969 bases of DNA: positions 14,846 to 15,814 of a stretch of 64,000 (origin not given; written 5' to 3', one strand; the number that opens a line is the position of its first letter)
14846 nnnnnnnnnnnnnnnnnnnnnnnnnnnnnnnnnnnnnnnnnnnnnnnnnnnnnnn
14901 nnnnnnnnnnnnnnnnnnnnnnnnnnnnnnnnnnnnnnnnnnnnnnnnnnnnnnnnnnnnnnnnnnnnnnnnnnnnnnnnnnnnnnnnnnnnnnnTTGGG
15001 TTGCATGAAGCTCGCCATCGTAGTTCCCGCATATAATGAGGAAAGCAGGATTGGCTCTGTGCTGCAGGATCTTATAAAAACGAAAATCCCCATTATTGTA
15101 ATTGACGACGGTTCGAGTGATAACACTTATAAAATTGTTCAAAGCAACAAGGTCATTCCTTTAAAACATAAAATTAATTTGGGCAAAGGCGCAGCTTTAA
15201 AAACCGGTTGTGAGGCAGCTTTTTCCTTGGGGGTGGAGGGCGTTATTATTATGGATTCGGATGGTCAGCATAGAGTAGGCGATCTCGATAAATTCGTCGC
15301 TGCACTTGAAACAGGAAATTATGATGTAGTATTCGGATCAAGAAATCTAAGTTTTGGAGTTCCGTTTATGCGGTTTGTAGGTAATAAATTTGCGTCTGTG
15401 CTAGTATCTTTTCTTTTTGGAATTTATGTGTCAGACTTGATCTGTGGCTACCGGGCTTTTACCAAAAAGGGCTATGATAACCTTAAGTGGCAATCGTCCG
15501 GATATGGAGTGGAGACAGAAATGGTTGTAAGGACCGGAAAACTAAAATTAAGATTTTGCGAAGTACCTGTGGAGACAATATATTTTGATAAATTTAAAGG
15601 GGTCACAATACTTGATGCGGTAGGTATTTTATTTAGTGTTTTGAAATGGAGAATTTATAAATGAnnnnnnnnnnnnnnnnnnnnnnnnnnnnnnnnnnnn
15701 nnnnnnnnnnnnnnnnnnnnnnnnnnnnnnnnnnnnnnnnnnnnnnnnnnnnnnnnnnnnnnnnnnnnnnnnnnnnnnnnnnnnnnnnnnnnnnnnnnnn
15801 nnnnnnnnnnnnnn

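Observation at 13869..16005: PIG-V (GT76)-like mannosyltransferase plus DPM1-like synthase plus DUF2304-like protein: eukaryote-style Pol-P-sugar donor module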

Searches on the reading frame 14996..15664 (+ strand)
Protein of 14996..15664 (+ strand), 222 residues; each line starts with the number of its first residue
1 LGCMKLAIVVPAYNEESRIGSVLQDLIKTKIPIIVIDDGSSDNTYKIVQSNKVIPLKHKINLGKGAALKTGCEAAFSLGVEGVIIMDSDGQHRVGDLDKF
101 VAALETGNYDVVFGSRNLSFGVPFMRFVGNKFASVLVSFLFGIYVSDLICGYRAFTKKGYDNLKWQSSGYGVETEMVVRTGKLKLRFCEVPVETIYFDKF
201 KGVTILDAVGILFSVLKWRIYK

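Call 3: search_protein_families(library=pfam, proteins=[window:14996-15664:+], max_evalue=1)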
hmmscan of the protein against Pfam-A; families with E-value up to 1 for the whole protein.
window:14996-15664:+ (222 aa): 3 families
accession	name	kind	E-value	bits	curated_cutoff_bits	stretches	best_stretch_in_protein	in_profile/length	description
PF00535.33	Glycos_transf_2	-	2.9e-24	86.3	23.3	1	8-144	2-148/168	Glycosyl transferase family 2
PF13641.12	Glyco_tranf_2_3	-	0.0035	17.8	27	1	6-89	3-96/230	Glycosyltransferase like family 2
PF10111.15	Glyco_tranf_2_2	-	0.049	13.6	27.3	1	8-91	2-93/276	Glycosyltransferase like family 2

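Call 4: search_protein_families(library=ncbifam, proteins=[window:14996-15664:+], max_evalue=1)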
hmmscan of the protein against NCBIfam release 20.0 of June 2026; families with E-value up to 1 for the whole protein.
window:14996-15664:+ (222 aa): 24 families
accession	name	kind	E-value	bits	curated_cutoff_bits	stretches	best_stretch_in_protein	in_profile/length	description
NF058614.1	PPMAGASynPpgS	equivalog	3e-33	115.2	370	1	8-215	4-219/226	polyprenyl-phospho-N-acetylgalactosaminyl synthase PpgS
TIGR04182.1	glyco_TIGR04182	equivalog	3.8e-28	98.7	325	1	6-193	2-189/293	S-layer glycoprotein N-glycosyltransferase AglJ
NF041391.1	DPhHxTase_Halo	equivalog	1.6e-16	59.9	375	1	12-209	3-195/213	dolichyl-phosphate hexose transferase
NF047588.1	GlcsyltransPgfSStrep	equivalog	4.4e-14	52.4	500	1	4-163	1-167/308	glycosyltransferase PgfS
TIGR03937.1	PgaC_IcaA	equivalog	1.1e-09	37.8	422.3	1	5-89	46-135/407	poly-beta-1,6-N-acetyl-D-glucosamine synthase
TIGR04283.1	glyco_like_mftF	equivalog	4.6e-09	36.2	182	1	6-75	1-71/221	TIGR04283 family arsenosugar biosynthesis glycosyltransferase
TIGR03965.1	mycofact_glyco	equivalog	2.6e-08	33.2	280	1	6-108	76-183/467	mycofactocin biosynthesis glycosyltransferase MftF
NF041875.1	EPS_EpsD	equivalog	2.9e-08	33.5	370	1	6-115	1-115/325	exopolysaccharide biosynthesis glycosyltransferase EpsD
NF007986.1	PRK10714.1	equivalog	3.5e-08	32.8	529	1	5-158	7-167/316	undecaprenyl-phosphate 4-deoxy-4-formamido-L-arabinose transferase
TIGR03469.1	HpnB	hypoth_equivalog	2.2e-06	27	379.25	1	5-112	45-168/386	hopene-associated glycosyltransferase HpnB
NF007482.0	PRK10073.1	equivalog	8.7e-06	25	423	1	4-75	6-84/334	glycosyltransferase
TIGR01556.1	rhamnosyltran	subfamily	9.5e-06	25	200.55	1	19-105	10-99/281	rhamnosyltransferase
NF045692.1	OglycostaseCruG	equivalog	1.6e-05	24.1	600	1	5-113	42-161/386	2'-O-glycosyltransferase CruG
NF038302.1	EPS_HpsE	equivalog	2.5e-05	23.4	300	1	4-52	1-55/307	hormogonium polysaccharide biosynthesis glycosyltransferase HpsE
NF010496.0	PRK13915.1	equivalog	6e-05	22.3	262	1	5-70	32-110/307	glucosyl-3-phosphoglycerate synthase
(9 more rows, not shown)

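Call 8: search_solved_structures(query=window:14996-15664:+, max_evalue=0.001)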
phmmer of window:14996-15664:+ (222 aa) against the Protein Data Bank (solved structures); distinct sequences matched with E-value up to 0.001: 11.
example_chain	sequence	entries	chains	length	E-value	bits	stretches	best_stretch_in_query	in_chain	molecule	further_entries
5mlz_A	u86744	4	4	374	4.2e-10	43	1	3-219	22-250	Dolichol monophosphate mannose synthase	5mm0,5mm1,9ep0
9hwj_A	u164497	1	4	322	3.1e-06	30.4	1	4-159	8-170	Undecaprenyl-phosphate 4-deoxy-4-formamido-L-arabinose transferase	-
5eke_A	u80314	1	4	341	3.9e-06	30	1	4-135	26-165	Uncharacterized glycosyltransferase sll0501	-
5ekp_C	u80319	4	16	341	3.9e-06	30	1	4-135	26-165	Uncharacterized glycosyltransferase sll0501 | Glycosyltransferase sll0501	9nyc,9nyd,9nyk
9nye_A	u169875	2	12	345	4e-06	30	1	4-135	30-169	Glycosyltransferase sll0501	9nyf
9bhc_C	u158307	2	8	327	3.2e-05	27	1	4-162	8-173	Undecaprenyl-phosphate 4-deoxy-4-formamido-L-arabinose transferase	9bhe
8vxh_A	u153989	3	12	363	4.2e-05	26.6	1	4-161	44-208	Undecaprenyl-phosphate 4-deoxy-4-formamido-L-arabinose transferase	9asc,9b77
5tze_C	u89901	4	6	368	0.0001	25.4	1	4-111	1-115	Glycosyl transferase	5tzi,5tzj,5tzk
3bcv_A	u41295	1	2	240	0.00018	24.6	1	5-89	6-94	Putative glycosyltransferase protein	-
5tz8_A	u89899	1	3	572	0.0002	24.5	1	4-111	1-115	Glycosyl transferase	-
6p61_A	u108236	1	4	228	0.00034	23.7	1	6-102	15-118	Glycosyltransferase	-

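Call 71: find_homologous_proteins(query=window:15005-15664:+, max_evalue=1e-10)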
Query window:15005-15664:+ (219 aa): 1552 proteins with E <= 1e-10 among 1995 candidates; the best 120 are listed.
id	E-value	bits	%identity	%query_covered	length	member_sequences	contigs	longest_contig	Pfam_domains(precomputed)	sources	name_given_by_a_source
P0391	7.6e-140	482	100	100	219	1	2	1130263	PF00535.33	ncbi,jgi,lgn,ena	ncbi:MAG: glycosyltransferase family 2 protein [Microgenomates group bacterium]|jgi:glycosyltransfer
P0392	2.4e-119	415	83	99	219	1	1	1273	PF00535.33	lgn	-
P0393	3.4e-113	395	78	99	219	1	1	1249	PF00535.33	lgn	-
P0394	2.0e-109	382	77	99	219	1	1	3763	PF13641.13,PF00535.33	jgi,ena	-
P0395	2.4e-107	376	75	100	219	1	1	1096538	PF00535.33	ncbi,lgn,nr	ncbi:MAG: glycosyltransferase family 2 protein [Candidatus Daviesbacteria bacterium]|nr:glycosyltran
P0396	3.3e-106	372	76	99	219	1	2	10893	PF00535.33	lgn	-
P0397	1.5e-105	370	75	99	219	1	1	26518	PF00535.33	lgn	-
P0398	2.0e-105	369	76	99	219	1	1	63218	PF00535.33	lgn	-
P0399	4.9e-105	368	75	99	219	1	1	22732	PF00535.33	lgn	-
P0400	1.5e-101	357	67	100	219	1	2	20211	PF13641.13,PF00535.33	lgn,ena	-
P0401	2.5e-101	356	70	100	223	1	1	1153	PF13641.13,PF00535.33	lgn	-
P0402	9.5e-101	354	71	100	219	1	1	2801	PF13641.13,PF00535.33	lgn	-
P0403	1.0e-100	354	70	100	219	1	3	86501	PF00535.33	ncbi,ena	-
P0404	1.8e-99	350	69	99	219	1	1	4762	PF13641.13,PF00535.33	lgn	-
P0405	1.5e-98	347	69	100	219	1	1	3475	PF00535.33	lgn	-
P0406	3.1e-98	346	69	100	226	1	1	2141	PF00535.33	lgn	-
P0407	4.2e-98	345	66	99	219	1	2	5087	PF00535.33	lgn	-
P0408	5.7e-98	345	69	100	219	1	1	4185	PF00535.33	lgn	-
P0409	8.6e-98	344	69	100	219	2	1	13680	PF00535.33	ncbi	-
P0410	9.4e-98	344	67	100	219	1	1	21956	PF00535.33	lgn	-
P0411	1.7e-97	343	68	100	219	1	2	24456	PF13641.13,PF00535.33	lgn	-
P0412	2.0e-97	343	67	99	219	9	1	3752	PF13641.13,PF00535.33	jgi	-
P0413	3.1e-97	342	66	100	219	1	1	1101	PF13641.13,PF00535.33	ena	-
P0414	3.8e-97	342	69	100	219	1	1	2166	PF00535.33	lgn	-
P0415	4.1e-97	342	65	100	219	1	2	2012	PF00535.33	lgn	-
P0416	8.5e-97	341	69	97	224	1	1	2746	PF00535.33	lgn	-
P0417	8.5e-97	341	67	99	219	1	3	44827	PF13641.13,PF00535.33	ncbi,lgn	-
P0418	1.4e-96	340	67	100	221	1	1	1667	PF00535.33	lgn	-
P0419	1.7e-96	340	66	99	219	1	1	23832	PF13641.13,PF00535.33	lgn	-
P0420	2.1e-96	340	66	100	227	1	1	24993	PF00535.33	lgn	-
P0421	3.3e-96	339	67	100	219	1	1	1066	PF00535.33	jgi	jgi:glycosyltransferase involved in cell wall biosynthesis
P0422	3.5e-96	339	68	99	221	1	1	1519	PF00535.33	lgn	-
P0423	5.1e-96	339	67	99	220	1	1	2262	PF13641.13,PF00535.33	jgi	jgi:glycosyltransferase involved in cell wall biosynthesis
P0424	5.3e-96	338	67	100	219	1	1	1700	PF13641.13,PF00535.33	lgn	-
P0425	6.1e-96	338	65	99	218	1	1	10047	PF13641.13,PF00535.33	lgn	-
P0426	7.4e-96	338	67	99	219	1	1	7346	PF13641.13,PF00535.33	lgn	-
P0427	7.7e-96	338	65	100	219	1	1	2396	PF00535.33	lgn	-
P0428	1.4e-95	337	66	100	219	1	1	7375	PF00535.33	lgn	-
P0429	1.6e-95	337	67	99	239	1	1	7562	PF13641.13,PF00535.33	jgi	jgi:glycosyltransferase involved in cell wall biosynthesis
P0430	1.6e-95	337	66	99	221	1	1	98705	PF00535.33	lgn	-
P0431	2.0e-95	337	67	100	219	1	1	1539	PF00535.33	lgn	-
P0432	2.0e-95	337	63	100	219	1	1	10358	PF13641.13,PF00535.33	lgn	-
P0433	2.5e-95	336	66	99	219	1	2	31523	PF13641.13,PF00535.33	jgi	-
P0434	2.9e-95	336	67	99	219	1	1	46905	PF00535.33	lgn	-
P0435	3.1e-95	336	65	99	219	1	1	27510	PF13641.13,PF00535.33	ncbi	-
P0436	1.2e-94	334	65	98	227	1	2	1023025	PF00535.33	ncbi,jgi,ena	-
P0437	1.5e-94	334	65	100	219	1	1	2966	PF00535.33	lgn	-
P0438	1.6e-94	334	64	99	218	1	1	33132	PF00535.33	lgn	-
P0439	2.0e-94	333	68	100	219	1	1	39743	PF13641.13,PF00535.33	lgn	-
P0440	2.3e-94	333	67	99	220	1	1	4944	PF13641.13,PF00535.33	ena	-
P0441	2.7e-94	333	65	99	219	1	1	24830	PF13641.13,PF00535.33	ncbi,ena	-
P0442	3.2e-94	333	64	100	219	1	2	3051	PF13641.13,PF00535.33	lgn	-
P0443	3.5e-94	333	66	99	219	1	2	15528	PF00535.33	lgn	-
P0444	4.1e-94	332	67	99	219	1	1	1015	PF00535.33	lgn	-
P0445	4.1e-94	332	65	99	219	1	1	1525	PF00535.33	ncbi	-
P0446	4.4e-94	332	66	100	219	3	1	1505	PF13641.13,PF00535.33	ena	-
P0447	5.0e-94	332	65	99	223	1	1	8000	PF00535.33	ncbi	-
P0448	5.2e-94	332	65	99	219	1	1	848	PF00535.33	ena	-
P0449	5.5e-94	332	66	99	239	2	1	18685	PF13641.13,PF00535.33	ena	-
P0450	6.5e-94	332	68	99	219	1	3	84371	PF00535.33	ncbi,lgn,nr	ncbi:glycosyltransferase family 2 protein [Patescibacteria group bacterium]|nr:glycosyltransferase f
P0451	6.5e-94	332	65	99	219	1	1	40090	PF13641.13,PF00535.33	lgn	-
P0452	8.2e-94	331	65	99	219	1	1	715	PF00535.33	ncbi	-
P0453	8.5e-94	331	69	99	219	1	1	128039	PF13641.13,PF00535.33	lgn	-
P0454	1.1e-93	331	67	99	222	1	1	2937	PF00535.33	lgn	-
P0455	1.2e-93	331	64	100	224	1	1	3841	PF13641.13,PF00535.33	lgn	-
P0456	1.4e-93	331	63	100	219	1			PF13641.13,PF00535.33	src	-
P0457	1.5e-93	330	67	100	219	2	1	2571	PF00535.33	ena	-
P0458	1.5e-93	330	63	100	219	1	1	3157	PF13641.13,PF00535.33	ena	-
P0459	1.8e-93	330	65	99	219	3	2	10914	PF13641.13,PF00535.33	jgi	jgi:glycosyltransferase involved in cell wall biosynthesis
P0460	2.1e-93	330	66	100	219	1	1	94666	PF13641.13,PF00535.33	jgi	jgi:glycosyltransferase involved in cell wall biosynthesis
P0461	5.0e-93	329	63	100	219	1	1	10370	PF00535.33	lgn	-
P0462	6.3e-93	328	67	99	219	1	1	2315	PF00535.33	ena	-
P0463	6.9e-93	328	62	99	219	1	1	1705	PF13641.13,PF00535.33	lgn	-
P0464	1.0e-92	328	65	100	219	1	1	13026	PF00535.33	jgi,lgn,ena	-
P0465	1.6e-92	327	63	100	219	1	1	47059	PF00535.33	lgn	-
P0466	1.8e-92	327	64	100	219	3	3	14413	PF00535.33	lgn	-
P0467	1.9e-92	327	68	99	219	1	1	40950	PF13641.13,PF00535.33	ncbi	-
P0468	1.9e-92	327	65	99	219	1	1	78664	PF13641.13,PF00535.33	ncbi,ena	-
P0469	1.9e-92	327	65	99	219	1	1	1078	PF13641.13,PF00535.33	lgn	-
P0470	2.0e-92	327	65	100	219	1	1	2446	PF00535.33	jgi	-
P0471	2.0e-92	327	65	100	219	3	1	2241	PF00535.33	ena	-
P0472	2.4e-92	327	64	100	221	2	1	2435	PF00535.33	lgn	-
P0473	2.6e-92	326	65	100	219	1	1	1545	PF00535.33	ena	-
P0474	3.4e-92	326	63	100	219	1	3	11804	PF00535.33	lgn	-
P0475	4.4e-92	326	63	100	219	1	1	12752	PF13641.13,PF00535.33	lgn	-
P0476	4.6e-92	326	64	99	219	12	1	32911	PF13641.13,PF00535.33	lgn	-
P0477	4.6e-92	326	64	100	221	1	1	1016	PF00535.33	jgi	-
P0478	4.7e-92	326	63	99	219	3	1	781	PF13641.13,PF00535.33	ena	-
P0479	4.9e-92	326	64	99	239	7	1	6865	PF13641.13,PF00535.33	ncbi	-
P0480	5.0e-92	325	63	100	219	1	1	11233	PF00535.33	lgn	-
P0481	5.5e-92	325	63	100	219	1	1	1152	PF00535.33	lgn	-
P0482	5.9e-92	325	64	100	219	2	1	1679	PF00535.33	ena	-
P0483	6.0e-92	325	64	100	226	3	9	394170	PF13641.13,PF00535.33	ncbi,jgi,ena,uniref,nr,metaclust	ncbi:MAG: putative glycosyltransferase [Candidatus Daviesbacteria bacterium GW2011_GWA2_38_24]|unire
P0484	6.2e-92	325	62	100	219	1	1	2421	PF00535.33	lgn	-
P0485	6.7e-92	325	64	100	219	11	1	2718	PF13641.13,PF00535.33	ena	-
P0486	8.3e-92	325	65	99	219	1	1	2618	PF00535.33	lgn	-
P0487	1.1e-91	324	64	99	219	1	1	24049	PF13641.13,PF00535.33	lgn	-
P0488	1.3e-91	324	65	100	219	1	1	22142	PF00535.33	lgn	-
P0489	1.6e-91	324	66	99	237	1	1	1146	PF00535.33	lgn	-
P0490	1.7e-91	324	62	100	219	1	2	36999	PF00535.33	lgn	-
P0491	1.7e-91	324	64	99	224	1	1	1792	PF10111.15,PF13641.13,PF00535.33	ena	-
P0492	1.8e-91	324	64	100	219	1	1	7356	PF00535.33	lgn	-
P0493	2.3e-91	323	66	100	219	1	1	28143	PF00535.33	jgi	jgi:glycosyltransferase involved in cell wall biosynthesis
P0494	2.4e-91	323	66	99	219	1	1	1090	PF13641.13,PF00535.33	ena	-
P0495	2.8e-91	323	64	99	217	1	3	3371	PF00535.33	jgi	jgi:glycosyltransferase involved in cell wall biosynthesis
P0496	3.3e-91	323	66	99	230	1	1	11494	PF00535.33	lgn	-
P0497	4.3e-91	322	64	99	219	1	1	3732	PF13641.13,PF00535.33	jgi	-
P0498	7.6e-91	322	61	99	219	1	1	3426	PF13641.13,PF00535.33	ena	-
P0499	7.8e-91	322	62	99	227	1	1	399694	PF00535.33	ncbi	-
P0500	8.0e-91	322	62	99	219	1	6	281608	PF13641.13,PF00535.33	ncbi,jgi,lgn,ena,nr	ncbi:glycosyltransferase family 2 protein [Patescibacteria group bacterium]|nr:glycosyltransferase f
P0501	8.0e-91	322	62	99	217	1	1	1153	PF00535.33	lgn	-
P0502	8.1e-91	322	63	100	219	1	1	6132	PF00535.33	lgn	-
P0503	8.1e-91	322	63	100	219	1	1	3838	PF00535.33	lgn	-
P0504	8.3e-91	322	61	100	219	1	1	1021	PF00535.33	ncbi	-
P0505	8.8e-91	321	63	99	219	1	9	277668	PF00535.33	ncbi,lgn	-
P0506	9.3e-91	321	65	99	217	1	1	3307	PF00535.33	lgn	-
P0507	1.1e-90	321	64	100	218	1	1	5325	PF00535.33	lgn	-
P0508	1.1e-90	321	64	99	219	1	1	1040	PF13641.13,PF00535.33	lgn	-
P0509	1.2e-90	321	64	100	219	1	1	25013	PF00535.33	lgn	-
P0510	1.2e-90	321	67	99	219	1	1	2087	PF13641.13,PF00535.33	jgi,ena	-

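Call 72: find_encoding_contigs(protein=P0499, flank=7000, max_places=1)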
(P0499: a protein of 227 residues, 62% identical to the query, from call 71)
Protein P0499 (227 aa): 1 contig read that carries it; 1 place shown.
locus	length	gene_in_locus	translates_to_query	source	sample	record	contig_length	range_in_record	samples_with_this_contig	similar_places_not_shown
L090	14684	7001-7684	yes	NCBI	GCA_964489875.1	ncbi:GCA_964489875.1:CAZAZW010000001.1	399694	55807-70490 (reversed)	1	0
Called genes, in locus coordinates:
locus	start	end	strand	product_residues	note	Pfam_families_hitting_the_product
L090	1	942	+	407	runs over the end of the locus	PF00534:Glycos_transf_1, PF13692:Glyco_trans_1_4, PF13524:Glyco_trans_1_2 (weak)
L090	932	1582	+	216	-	PF07021:MetW, PF13489:Methyltransf_23 (weak), PF13847:Methyltransf_31, PF08241:Methyltransf_11, PF08242:Methyltransf_12, PF13649:Methyltransf_25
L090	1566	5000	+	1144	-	PF11847:GT-C_AftD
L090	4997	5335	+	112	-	-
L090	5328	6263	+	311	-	PF00535:Glycos_transf_2, PF10111:Glyco_tranf_2_2, PF13641:Glyco_tranf_2_3, PF13632:Glyco_trans_2_3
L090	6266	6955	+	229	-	PF07021:MetW (weak), PF13489:Methyltransf_23, PF13847:Methyltransf_31, PF08241:Methyltransf_11, PF08242:Methyltransf_12, PF13649:Methyltransf_25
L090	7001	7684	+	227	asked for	PF00535:Glycos_transf_2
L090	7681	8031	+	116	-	PF10066:DUF2304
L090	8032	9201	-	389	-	PF01041:DegT_DnrJ_EryC1, PF01053:Cys_Met_Meta_PP (weak)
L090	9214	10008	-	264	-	PF02779:Transket_pyr, PF02780:Transketolase_C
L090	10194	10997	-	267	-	PF00456:Transketolase_N, PF13292:DXP_synthase_N, PF00676:E1_dh, PF09364:XFP_N (weak), PF02775:TPP_enzyme_C (weak)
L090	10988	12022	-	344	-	PF01073:3Beta_HSD, PF01370:Epimerase, PF02719:Polysacc_synt_2 (weak), PF04321:RmlD_sub_bind, PF16363:GDP_Man_Dehyd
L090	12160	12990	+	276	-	PF00535:Glycos_transf_2, PF10111:Glyco_tranf_2_2, PF13641:Glyco_tranf_2_3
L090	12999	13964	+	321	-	PF01370:Epimerase, PF02719:Polysacc_synt_2 (faint), PF01073:3Beta_HSD (weak), PF16363:GDP_Man_Dehyd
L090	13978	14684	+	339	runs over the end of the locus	PF01073:3Beta_HSD, PF01370:Epimerase, PF02719:Polysacc_synt_2, PF04321:RmlD_sub_bind, PF13460:NAD_binding_10 (weak), PF16363:GDP_Man_Dehyd, PF07993:NAD_binding_4 (weak)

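Call 73: find_encoding_contigs(protein=P0505, flank=7000, max_places=1)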
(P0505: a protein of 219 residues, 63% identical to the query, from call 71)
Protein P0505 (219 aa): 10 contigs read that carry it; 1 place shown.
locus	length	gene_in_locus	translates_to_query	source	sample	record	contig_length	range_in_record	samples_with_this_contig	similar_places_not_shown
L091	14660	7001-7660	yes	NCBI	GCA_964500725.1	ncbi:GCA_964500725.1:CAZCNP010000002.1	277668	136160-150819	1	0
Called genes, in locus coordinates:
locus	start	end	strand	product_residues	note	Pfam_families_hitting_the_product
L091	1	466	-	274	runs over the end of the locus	PF05050:Methyltransf_21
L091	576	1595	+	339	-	PF00535:Glycos_transf_2, PF13641:Glyco_tranf_2_3, PF10111:Glyco_tranf_2_2, PF13632:Glyco_trans_2_3 (weak)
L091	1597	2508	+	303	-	PF00535:Glycos_transf_2, PF10111:Glyco_tranf_2_2, PF13641:Glyco_tranf_2_3, PF20691:TAGT (weak), PF13632:Glyco_trans_2_3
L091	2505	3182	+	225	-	PF13489:Methyltransf_23 (weak), PF07021:MetW (weak), PF13847:Methyltransf_31, PF08241:Methyltransf_11, PF08242:Methyltransf_12 (weak), PF13649:Methyltransf_25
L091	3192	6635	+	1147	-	-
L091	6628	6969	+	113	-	-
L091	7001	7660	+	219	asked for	PF00535:Glycos_transf_2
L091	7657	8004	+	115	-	PF10066:DUF2304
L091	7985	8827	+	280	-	PF13641:Glyco_tranf_2_3, PF00535:Glycos_transf_2, PF10111:Glyco_tranf_2_2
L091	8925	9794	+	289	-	PF01073:3Beta_HSD (weak), PF01370:Epimerase, PF16363:GDP_Man_Dehyd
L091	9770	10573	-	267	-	PF18922:DUF5672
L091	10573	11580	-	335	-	PF01408:GFO_IDH_MocA, PF02894:GFO_IDH_MocA_C, PF22725:GFO_IDH_MocA_C3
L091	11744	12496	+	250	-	-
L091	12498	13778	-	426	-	PF08421:Methyltransf_13, PF13489:Methyltransf_23, PF08242:Methyltransf_12 (faint), PF08484:Methyltransf_14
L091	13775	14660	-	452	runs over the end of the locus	PF01210:NAD_Gly3P_dh_N (weak), PF03721:UDPG_MGDP_dh_N, PF03807:F420_oxidored (faint), PF00984:UDPG_MGDP_dh, PF03720:UDPG_MGDP_dh_C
